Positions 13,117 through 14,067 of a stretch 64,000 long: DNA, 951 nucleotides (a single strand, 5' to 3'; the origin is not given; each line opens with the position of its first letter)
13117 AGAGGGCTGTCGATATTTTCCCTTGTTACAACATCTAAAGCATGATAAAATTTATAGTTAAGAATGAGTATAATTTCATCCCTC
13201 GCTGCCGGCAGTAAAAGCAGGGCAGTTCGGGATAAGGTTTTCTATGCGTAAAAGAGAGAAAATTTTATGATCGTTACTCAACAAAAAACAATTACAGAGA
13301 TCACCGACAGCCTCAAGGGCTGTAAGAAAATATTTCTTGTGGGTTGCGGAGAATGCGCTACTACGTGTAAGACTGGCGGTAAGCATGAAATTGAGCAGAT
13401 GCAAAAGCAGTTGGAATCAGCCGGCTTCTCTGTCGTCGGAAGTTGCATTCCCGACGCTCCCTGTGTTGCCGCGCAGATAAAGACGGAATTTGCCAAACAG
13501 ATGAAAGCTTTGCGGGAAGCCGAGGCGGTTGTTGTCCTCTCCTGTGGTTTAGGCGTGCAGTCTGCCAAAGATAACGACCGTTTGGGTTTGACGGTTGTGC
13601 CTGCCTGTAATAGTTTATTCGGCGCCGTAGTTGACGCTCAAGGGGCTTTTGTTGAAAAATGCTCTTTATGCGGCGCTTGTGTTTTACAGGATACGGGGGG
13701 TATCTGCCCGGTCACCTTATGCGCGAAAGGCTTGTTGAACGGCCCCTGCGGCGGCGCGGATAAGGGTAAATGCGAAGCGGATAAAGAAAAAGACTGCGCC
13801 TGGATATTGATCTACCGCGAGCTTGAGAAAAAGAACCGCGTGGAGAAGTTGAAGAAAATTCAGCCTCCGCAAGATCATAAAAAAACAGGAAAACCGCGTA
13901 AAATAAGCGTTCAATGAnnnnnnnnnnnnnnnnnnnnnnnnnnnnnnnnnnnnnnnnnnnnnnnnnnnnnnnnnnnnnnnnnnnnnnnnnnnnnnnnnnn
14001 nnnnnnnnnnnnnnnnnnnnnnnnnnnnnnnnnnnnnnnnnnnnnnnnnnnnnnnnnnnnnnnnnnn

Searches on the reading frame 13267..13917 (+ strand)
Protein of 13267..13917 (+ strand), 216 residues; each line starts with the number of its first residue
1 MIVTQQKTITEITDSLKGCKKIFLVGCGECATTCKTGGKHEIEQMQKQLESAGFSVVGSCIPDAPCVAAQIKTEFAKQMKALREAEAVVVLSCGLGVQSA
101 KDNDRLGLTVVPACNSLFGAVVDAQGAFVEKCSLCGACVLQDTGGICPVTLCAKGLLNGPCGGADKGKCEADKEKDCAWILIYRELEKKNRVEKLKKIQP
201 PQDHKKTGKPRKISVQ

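Call 37: search_protein_families(library=pfam, proteins=[window:13267-13917:+], max_evalue=0.001)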
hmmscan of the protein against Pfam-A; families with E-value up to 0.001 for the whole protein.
window:13267-13917:+ (216 aa): 1 family
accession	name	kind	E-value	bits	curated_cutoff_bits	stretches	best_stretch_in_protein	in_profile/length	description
PF12225.13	DUF5981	-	4e-32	110.2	23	1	112-204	2-94/95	Methylene-tetrahydrofolate reductase C terminal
